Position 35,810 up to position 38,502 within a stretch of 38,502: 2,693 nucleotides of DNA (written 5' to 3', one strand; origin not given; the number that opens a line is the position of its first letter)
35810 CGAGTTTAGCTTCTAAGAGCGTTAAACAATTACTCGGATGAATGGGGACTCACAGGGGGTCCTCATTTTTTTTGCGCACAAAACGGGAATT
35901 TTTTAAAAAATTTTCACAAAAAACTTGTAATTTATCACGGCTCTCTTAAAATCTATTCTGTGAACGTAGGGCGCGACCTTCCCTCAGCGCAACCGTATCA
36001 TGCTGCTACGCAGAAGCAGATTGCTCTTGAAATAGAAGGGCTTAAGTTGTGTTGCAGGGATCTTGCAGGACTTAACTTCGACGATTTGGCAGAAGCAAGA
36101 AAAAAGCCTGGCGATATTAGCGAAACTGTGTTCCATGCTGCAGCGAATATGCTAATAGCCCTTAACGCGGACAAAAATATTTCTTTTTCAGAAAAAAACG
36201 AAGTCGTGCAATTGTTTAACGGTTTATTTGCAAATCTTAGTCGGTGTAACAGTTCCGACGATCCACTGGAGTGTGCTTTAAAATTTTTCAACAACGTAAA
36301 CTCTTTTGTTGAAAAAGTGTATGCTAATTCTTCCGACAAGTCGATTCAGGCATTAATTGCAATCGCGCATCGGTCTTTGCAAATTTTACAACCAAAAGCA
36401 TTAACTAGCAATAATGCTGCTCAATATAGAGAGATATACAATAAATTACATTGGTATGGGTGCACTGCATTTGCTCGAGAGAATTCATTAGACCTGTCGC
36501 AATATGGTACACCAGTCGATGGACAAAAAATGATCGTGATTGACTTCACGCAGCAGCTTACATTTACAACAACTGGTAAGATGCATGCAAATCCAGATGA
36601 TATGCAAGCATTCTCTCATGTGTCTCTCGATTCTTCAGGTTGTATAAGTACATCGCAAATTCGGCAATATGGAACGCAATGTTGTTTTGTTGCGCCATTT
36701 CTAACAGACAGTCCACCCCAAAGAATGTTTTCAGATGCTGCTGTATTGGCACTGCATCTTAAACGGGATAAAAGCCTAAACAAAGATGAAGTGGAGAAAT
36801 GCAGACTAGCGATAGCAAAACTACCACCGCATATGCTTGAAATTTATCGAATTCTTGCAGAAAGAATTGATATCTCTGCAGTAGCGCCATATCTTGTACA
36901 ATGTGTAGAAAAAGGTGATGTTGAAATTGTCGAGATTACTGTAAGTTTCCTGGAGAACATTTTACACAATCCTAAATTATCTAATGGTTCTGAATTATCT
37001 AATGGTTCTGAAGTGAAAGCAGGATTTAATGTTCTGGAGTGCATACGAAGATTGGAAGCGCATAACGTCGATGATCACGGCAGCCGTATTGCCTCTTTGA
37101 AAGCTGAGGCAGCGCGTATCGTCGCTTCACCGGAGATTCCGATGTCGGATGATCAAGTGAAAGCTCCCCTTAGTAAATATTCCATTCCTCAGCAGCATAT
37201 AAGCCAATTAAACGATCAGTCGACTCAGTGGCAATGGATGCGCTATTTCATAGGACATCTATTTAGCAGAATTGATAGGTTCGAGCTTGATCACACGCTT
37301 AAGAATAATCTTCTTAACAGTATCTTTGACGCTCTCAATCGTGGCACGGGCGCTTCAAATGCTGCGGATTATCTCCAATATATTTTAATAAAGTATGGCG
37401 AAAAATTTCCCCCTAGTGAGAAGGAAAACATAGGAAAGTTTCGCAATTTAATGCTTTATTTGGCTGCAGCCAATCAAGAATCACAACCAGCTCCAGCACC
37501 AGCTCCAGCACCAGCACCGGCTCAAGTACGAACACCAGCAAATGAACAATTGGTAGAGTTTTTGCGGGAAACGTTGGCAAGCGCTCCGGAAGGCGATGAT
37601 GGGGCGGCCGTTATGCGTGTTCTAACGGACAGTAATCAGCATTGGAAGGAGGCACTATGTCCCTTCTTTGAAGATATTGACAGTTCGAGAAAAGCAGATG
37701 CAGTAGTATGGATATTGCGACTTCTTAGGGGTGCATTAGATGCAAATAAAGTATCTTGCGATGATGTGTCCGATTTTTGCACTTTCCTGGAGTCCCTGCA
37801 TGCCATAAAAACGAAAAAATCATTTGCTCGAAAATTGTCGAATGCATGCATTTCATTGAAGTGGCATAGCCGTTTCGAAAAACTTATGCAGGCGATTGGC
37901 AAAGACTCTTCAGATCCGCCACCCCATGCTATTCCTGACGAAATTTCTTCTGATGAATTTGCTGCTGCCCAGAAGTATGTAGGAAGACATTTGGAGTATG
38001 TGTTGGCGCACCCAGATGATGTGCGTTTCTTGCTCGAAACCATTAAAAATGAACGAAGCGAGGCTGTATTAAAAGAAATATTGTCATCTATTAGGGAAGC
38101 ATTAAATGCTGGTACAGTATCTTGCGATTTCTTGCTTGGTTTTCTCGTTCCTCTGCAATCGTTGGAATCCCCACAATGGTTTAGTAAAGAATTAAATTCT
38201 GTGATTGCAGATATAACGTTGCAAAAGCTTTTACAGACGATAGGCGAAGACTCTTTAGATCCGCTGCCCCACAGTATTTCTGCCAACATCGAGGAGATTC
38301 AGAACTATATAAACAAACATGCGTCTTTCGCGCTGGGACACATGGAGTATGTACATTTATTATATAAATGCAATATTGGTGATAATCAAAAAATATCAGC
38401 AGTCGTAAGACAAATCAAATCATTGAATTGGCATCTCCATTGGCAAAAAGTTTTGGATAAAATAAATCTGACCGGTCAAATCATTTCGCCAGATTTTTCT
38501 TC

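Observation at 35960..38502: Hidden ORF of more than 840 codons runs off the window end and encodes an unrecognisable protein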

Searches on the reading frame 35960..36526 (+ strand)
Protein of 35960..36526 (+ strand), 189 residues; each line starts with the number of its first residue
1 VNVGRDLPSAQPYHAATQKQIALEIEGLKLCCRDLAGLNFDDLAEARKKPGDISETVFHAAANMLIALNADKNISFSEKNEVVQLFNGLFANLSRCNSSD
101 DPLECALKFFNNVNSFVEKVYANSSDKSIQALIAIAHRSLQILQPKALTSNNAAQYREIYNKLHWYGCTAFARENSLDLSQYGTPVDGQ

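Call 72: search_protein_families(library=pfam, proteins=[window:35960-36526:+], max_evalue=10)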
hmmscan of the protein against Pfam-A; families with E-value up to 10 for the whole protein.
seq(189 aa): 1 family
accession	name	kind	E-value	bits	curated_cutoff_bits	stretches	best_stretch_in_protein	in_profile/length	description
PF16376.10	fragilysinNterm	-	0.07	13.3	25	1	34-88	3-59/144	N-terminal domain of fragilysin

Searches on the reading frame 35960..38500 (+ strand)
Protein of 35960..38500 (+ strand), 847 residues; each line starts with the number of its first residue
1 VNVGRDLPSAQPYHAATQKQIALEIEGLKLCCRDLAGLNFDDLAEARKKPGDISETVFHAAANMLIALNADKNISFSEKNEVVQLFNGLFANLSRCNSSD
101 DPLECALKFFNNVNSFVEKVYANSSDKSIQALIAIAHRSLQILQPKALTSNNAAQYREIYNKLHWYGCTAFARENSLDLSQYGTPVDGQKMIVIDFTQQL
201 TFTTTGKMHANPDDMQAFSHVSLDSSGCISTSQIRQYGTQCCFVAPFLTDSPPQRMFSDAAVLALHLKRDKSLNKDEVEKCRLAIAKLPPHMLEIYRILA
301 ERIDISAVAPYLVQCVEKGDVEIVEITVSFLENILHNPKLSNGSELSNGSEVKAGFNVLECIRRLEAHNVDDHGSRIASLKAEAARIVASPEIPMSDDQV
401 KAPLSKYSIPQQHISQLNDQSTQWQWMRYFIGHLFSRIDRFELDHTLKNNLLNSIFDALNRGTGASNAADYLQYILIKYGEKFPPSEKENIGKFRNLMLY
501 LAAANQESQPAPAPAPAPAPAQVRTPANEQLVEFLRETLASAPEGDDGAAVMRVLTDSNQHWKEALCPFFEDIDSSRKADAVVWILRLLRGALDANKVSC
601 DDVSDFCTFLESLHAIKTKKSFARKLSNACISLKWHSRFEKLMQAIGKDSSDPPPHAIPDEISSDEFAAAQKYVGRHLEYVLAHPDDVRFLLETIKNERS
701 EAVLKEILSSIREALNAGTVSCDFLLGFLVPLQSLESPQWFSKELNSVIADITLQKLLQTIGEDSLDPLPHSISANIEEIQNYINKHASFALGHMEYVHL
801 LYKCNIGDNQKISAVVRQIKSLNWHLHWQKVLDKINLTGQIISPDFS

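Call 5: search_protein_families(library=pfam, proteins=[window:35960-38500:+], max_evalue=10)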
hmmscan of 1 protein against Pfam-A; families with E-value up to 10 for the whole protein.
window:35960-38500:+ (847 aa): 0 families

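Call 6: search_protein_families(library=ncbifam, proteins=[window:35960-38500:+], max_evalue=10)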
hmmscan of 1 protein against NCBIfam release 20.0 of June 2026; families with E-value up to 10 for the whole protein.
window:35960-38500:+ (847 aa): 0 families

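Call 7: search_solved_structures(query=window:35960-38500:+, max_evalue=10)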
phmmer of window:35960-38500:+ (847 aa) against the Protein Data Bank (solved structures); distinct sequences matched with E-value up to 10: 2.
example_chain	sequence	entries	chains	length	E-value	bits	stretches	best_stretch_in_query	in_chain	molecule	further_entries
8wgh_E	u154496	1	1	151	0.49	11.8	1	494-603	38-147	Photosystem I reaction center subunit IV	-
9ya8_L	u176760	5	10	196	2.5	9.5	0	502-540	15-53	Myosin light chain 3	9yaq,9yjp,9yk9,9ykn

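Call 9: find_homologous_proteins(query=window:35960-38500:+, max_evalue=0.01)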
Query window:35960-38500:+: 8000 candidates shared short words with the query, none scored E <= 0.01.

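Call 20: find_related_loci(query=window:35960-38500:+, collection=metagenome_contigs, flank=10000)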
Query window:35960-38500:+ (847 aa) in metagenome_contigs; peptide patterns used: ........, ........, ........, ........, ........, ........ (x = any residue, [..] = any of these).
34 stretches matched a pattern, but none encodes a relative of the query by tblastn (E <= 1e-3).

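Call 37: search_protein_families(library=phrogs, proteins=[window:35960-38500:+], max_evalue=1)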
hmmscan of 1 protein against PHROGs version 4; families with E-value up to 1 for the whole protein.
window:35960-38500:+ (847 aa): 2 families
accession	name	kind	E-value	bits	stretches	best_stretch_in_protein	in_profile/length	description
phrog_15846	-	unknown function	0.04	15.3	1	502-543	44-85/112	-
phrog_19674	-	unknown function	0.39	11.6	0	587-601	12-26/57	-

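Call 38: search_protein_representatives(protein=window:35960-38500:+)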
Query: 847 residues. Proteins with E-value up to 0.001 (for the whole library): 0; up to 1e-10: 0; up to 1e-30: 0. The best 0 are listed.
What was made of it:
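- On Any sequenced protein family (uncharacterised ones included): Call 38: 0 of 1.84 billion representatives at E 1e-3 or lower.
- No hit in the exhaustive phmmer scan of 1.84 billion representatives (call 38). There are no homologues anywhere (call 38).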

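Call 39: predict_structure(protein=window:35960-38500:+)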
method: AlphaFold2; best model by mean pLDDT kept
length: 847 residues; sequences in the alignment: 1
mean_pLDDT: 45.1   pTM: 0.28
mean pLDDT of the five models: 45.1, 43.1, 42.7, 36.5, 36.1
residues with pLDDT >= 90: 0; 70-90: 5; 50-70: 276; < 50: 566
segments of 3 or more residues with pLDDT < 50: 1-54, 87-100, 142-145, 171-316, 318-323, 338-352, 389-440, 460-462, 506-528, 530-532, 538-561, 572-577, 593-597, 614-629, 631-698, 718-721, 760-847
pLDDT, mean of each block of 10 residues (from residue 1): 27 31 34 33 34 48 50 50 49 45 64 65 52 52 50 61 54 42 36 29 25 26 26 28 28 33 34 40 38 36 39 47 51 53 43 52 58 59 55 32 33 38 46 48 57 55 60 68 63 60 47 33 44 48 42 46 50 49 56 49 56 47 47 46 39 38 42 43 43 50 58 54 54 59 62 53 39 41 43 41 39 39 38 34 28
secondary structure, 60 per line:
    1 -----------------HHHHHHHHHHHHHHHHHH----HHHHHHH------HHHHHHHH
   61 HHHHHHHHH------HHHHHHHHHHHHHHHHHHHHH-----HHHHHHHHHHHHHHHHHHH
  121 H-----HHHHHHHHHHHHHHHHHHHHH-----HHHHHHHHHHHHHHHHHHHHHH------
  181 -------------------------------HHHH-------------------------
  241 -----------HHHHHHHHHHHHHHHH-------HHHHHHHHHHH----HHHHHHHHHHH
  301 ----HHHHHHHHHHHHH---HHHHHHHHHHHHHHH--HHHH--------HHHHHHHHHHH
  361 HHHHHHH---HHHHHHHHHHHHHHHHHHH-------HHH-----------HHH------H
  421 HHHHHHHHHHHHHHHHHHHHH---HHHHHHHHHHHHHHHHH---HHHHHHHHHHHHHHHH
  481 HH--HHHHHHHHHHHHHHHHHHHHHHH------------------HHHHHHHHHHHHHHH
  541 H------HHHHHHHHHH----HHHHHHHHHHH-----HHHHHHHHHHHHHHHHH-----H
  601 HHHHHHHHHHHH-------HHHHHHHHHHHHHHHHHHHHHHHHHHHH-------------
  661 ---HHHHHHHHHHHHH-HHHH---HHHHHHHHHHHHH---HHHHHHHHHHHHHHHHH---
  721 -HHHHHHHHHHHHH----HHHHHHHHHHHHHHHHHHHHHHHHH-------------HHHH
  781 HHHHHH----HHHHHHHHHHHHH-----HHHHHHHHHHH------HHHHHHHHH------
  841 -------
elements in order (helices of 4 or more, strands of 3 or more residues): H18-35 H40-46 H53-69 H76-96 H102-121 H127-147 H153-174 H212-215 H252-267 H275-285 H290-300 H305-317 H321-335 H338-341 H350-367 H371-389 H420-441 H445-461 H465-482 H485-507 H526-541 H548-557 H562-572 H578-594 H600-612 H620-647 H664-676 H678-681 H685-697 H701-717 H722-734 H739-763 H777-786 H791-803 H809-819 H826-834
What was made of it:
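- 35960..37189 (+): N-terminal part (residues 1-410), mostly helical and Cys-containing, with no significant internal repeat. A low-confidence non-helical stretch covers residues 181-250. Call 39 (secondary structure, low pLDDT).
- On Cysteine peptidase (papain/transglutaminase-like or clan CE): The region has pLDDT below 40 (call 39), so the fold could not be checked.
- All-alpha prediction (call 39). The same helix pattern appears in both copies (call 39).
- Tried and rejected: The full-length single-sequence model is too poor to use (pLDDT 45, call 39).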

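Call 44: fold_search(model_id=the predicted structure, library=pdb)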
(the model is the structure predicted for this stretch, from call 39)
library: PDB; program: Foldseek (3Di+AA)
matches with E <= 10: 582; with E <= 0.001: 0
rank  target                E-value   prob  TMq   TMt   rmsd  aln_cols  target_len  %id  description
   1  6ted_Q                3.0e-03  0.72  0.11  0.11  38.7       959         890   10  Structure of complete, activated transcription complex Pol II-DSIF-PAF-SPT6 uncovers allosteric elongation activation  (released 2020-07-22)
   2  6af0_A                6.5e-03  0.77  0.13  0.12  35.6       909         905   11  Structure of Ctr9, Paf1 and Cdc73 ternary complex from Myceliophthora thermophila (released 2018-09-19)
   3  8ga7                  1.1e-02  0.51  0.08  0.12  34.8       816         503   12  Geometrically programmable nanomaterial construction using regularized protein building blocks (released 2024-03-13)
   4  9ogd_A                1.2e-02  0.77  0.14  0.15  22.6       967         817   11  Cryo-EM structure of human exportin-1 conjugated with selinexor and bound to human ASB8(R197A)-ELOB/C (released 2025-11-26)
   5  7rdr_A                1.3e-02  0.87  0.12  0.17  19.2       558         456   13  Circular tandem repeat protein with novel repeat topology and enhanced subunit contact surfaces (released 2021-09-01)
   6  9g8r_B                1.6e-02  0.35  0.09  0.08  31.1       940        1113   12  human SKI7-SKI238 complex in the open state (released 2024-10-16)
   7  7tbk_A2               1.8e-02  0.63  0.13  0.10  43.3       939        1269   11  Composite structure of the dilated human nuclear pore complex (NPC) symmetric core generated with a 37A in situ cryo- (released 2022-06-15)
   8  9hmf_K                2.2e-02  0.60  0.11  0.11  44.5       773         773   11  Periplasmic scaffold of the Campylobacter jejuni flagellar motor (alpha carbon trace) (released 2024-12-25)
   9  8or2_C                2.2e-02  0.60  0.14  0.12  27.7       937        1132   13  CAND1-CUL1-RBX1-DCNL1 (released 2023-06-28)
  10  8bbg_D                2.7e-02  0.51  0.11  0.09  31.5       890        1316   11  Structure of the IFT-A complex; anterograde IFT-A train model (released 2022-12-21)
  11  7kzq_V                2.7e-02  0.33  0.11  0.09  27.0       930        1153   13  Structure of the human Fanconi anaemia Core-ID complex (released 2021-03-10)
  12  8xi2_I                2.8e-02  0.69  0.13  0.16  34.0       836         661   12  Cryo-EM structure of the Chlamydomonas C* complex (released 2024-10-09)
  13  4uzy_A                2.8e-02  0.35  0.09  0.12  29.6       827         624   11  Crystal structure of the Chlamydomonas IFT70 and IFT52 complex (released 2014-11-05)
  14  6igx_D                2.9e-02  0.66  0.14  0.15  19.0       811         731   10  Crystal structure of human CAP-G in complex with CAP-H (released 2019-03-13)
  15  5f0o_A                3.0e-02  0.63  0.13  0.11  27.2       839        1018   12  Cohesin subunit Pds5 in complex with Scc1 (released 2016-04-13)
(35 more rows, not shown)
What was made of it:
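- Tried and rejected: Its solenoid matches are uninformative (call 44).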

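Call 49: find_related_loci(query=window:35960-38500:+, collection=genome_contigs, flank=10000)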
Query window:35960-38500:+ (847 aa) in genome_contigs; peptide patterns used: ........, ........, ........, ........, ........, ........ (x = any residue, [..] = any of these).
23 stretches matched a pattern, but none encodes a relative of the query by tblastn (E <= 1e-3).

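Call 67: find_related_loci(query=window:35960-38500:+, collection=viral_contigs, flank=5000)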
Query window:35960-38500:+ (847 aa) in viral_contigs; peptide patterns used: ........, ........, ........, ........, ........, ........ (x = any residue, [..] = any of these).
1 stretches matched a pattern, but none encodes a relative of the query by tblastn (E <= 1e-3).
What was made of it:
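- Tried and rejected: Peptide-seeded scans of JGI metagenomes, GTDB genomes and IMG/VR found nothing (calls 20, 49, 67).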

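Call 68: search_dna_similar(query=window:35960-38500:+, collection=plasmids, mode=protein, max_evalue=0.01, max_rows=10)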
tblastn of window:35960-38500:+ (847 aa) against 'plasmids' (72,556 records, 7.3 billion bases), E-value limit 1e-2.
No match.

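Call 69: search_dna_similar(query=window:35960-38500:+, collection=phages, mode=protein, max_evalue=0.01, max_rows=10)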
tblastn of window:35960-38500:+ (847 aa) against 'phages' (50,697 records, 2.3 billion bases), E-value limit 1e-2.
No match.
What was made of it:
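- No match in IMG/VR, phage or plasmid collections (calls 67-69).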

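Call 73: search_protein_families(library=padloc, proteins=[window:35960-38500:+], max_evalue=1)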
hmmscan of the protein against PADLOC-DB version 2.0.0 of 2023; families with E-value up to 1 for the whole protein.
window:35960-38500:+ (847 aa): 0 families
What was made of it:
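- No significant match in PHROGs or PADLOC (calls 37, 73).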

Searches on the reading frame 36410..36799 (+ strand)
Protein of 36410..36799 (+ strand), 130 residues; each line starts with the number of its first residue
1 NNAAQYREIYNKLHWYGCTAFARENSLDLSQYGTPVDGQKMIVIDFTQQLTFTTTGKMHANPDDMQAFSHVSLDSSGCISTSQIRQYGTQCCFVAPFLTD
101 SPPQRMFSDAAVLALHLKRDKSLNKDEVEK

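Call 71: search_solved_structures(query=window:36410-36799:+, max_evalue=10, show_alignments=3)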
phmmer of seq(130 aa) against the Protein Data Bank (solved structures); distinct sequences matched with E-value up to 10: 1.
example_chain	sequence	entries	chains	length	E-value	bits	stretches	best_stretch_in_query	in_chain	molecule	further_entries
1ahr_A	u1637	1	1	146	1.4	12.3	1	34-108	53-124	CALMODULIN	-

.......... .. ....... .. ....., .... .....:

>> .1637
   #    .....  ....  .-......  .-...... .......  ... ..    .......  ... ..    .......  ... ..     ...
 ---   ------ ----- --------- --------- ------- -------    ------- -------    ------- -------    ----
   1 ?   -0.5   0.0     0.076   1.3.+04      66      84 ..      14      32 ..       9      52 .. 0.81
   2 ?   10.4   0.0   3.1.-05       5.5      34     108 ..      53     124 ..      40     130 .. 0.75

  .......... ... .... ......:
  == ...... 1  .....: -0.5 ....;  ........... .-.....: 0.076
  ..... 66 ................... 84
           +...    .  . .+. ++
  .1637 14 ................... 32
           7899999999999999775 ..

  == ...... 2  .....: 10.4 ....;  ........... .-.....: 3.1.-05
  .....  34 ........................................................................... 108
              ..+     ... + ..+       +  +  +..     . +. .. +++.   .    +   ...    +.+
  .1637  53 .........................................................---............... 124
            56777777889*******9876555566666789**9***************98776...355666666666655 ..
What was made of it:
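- No hit in PDB sequences (calls 7, 71).
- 36509..36733 (+): Residues 184-258: weak, non-significant resemblance to a calmodulin EF-hand pair. The calcium-ligand positions are not conserved. Call 71 (1ahr, E 1.4).
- On EF-hand calcium-binding pair: Alignment in call 71.
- Closest known: EF-hand pair. Same: Residues 184-258 align with two helix-loop-helix motifs of calmodulin 1ahr (call 71).
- Tried and rejected: EF-hand: E 1.4 and the ligand positions are lost (call 71).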

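Call 72: search_protein_families(library=pfam, proteins=[window:36410-36799:+], max_evalue=10)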
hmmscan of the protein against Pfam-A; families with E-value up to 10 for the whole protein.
seq(130 aa): 0 families

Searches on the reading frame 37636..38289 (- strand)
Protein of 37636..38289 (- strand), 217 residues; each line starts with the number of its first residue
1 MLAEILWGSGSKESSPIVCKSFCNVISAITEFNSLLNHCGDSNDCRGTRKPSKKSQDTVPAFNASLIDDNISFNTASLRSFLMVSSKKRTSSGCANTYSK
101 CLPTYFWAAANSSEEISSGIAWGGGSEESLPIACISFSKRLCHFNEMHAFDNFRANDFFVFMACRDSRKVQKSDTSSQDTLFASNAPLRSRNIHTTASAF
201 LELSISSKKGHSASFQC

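Call 36: search_protein_families(library=pfam, proteins=[window:37636-38289:-], max_evalue=0.01)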
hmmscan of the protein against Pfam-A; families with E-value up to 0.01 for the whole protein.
window:37636-38289:- (217 aa): 0 families
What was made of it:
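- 37636..38289 (-): Antisense 217-codon ORF. Judged to be a shadow of the + strand gene, not a gene in its own right. Call 36 (no Pfam family).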
